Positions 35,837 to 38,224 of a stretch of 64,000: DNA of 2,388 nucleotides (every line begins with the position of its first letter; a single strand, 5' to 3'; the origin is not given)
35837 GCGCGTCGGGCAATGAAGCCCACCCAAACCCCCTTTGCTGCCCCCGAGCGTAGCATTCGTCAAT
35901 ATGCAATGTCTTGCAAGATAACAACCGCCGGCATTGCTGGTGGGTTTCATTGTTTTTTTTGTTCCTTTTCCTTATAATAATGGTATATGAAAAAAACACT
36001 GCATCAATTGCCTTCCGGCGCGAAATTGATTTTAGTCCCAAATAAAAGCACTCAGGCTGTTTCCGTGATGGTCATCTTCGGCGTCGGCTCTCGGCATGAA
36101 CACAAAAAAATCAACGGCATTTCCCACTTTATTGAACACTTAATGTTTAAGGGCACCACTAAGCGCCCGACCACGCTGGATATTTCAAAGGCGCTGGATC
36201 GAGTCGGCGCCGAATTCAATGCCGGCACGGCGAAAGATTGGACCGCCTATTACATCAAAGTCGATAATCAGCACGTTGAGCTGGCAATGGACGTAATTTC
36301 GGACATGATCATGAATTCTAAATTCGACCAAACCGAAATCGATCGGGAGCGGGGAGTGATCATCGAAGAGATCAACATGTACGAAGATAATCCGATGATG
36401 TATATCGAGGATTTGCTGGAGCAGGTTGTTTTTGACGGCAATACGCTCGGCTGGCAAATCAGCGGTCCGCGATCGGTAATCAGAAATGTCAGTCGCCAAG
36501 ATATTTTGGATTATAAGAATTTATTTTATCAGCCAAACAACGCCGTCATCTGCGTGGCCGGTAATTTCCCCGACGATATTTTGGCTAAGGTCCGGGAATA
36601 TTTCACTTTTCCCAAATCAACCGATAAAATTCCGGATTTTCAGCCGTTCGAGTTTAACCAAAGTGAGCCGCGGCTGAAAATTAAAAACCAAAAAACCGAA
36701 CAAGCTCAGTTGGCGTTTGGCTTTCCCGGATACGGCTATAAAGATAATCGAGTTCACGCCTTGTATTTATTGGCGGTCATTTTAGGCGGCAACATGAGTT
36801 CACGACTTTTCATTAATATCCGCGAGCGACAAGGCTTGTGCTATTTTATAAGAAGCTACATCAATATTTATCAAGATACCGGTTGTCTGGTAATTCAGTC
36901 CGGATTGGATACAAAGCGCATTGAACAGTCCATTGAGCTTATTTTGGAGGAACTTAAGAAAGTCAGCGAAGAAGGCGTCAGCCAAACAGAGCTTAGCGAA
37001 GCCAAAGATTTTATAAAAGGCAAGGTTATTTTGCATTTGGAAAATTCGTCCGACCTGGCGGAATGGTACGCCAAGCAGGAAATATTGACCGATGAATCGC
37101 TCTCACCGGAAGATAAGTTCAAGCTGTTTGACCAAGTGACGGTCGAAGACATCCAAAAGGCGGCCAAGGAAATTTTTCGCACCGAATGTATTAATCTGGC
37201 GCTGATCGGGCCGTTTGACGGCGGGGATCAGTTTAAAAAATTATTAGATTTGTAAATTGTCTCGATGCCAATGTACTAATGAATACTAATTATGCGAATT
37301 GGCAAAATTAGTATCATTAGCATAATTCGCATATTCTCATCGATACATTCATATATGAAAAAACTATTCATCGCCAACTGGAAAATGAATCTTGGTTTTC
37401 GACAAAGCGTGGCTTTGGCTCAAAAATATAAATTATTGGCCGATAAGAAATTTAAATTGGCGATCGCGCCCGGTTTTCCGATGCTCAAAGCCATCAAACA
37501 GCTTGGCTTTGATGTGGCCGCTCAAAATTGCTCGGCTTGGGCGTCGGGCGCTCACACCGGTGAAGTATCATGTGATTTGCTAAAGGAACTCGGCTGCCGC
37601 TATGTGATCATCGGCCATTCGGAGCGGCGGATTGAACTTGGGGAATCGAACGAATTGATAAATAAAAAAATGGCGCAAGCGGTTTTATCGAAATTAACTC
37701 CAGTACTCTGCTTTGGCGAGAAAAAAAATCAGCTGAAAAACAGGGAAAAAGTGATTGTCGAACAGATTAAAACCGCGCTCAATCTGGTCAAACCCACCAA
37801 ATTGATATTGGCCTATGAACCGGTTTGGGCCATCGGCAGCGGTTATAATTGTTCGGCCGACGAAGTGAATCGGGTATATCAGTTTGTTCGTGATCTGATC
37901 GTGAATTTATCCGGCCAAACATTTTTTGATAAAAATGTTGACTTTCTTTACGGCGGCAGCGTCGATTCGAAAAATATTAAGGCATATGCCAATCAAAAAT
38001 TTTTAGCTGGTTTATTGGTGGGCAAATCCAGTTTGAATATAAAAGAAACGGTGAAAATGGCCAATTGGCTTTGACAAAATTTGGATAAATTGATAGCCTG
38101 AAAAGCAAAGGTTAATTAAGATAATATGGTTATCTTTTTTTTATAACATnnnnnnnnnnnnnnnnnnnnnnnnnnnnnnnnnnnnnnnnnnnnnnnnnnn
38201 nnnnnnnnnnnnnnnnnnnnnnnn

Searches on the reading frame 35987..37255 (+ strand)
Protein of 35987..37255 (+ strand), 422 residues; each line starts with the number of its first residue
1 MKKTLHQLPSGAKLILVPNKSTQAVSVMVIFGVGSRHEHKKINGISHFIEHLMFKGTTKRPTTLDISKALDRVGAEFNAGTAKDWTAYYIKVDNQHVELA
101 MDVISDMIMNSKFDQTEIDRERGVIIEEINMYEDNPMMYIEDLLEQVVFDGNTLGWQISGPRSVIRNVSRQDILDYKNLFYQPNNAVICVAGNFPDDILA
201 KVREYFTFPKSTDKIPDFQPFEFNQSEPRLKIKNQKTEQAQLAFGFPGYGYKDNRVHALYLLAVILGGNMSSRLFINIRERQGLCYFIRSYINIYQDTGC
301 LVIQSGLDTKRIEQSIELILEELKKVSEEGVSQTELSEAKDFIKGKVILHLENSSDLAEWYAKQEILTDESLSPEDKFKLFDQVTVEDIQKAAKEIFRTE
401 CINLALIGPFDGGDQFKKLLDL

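Call 91: search_protein_families(library=pfam, proteins=[window:35987-37255:+], max_evalue=0.0001)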
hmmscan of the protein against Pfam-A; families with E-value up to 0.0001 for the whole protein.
window:35987-37255:+ (422 aa): 2 families
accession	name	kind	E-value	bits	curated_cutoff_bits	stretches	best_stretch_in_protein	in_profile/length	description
PF05193.26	Peptidase_M16_C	-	5.9e-41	140.8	23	1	167-341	1-179/181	Peptidase M16 inactive domain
PF00675.25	Peptidase_M16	-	5.2e-40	137.2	22.3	1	17-161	4-148/149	Insulinase (Peptidase family M16)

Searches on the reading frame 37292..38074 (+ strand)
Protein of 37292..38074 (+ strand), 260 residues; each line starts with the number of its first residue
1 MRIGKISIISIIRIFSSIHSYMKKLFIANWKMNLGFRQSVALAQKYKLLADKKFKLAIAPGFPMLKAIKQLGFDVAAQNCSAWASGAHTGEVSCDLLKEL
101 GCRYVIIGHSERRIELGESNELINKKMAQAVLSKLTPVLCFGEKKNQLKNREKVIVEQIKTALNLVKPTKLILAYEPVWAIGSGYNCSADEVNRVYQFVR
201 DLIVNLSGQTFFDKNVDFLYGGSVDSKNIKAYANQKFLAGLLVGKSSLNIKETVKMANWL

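Call 91: search_protein_families(library=pfam, proteins=[window:37292-38074:+], max_evalue=0.0001)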
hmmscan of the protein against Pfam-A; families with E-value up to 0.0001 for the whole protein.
window:37292-38074:+ (260 aa): 1 family
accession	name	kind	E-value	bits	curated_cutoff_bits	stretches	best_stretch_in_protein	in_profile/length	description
PF00121.24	TIM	-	2.2e-67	227.5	20.1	1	25-258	2-243/245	Triosephosphate isomerase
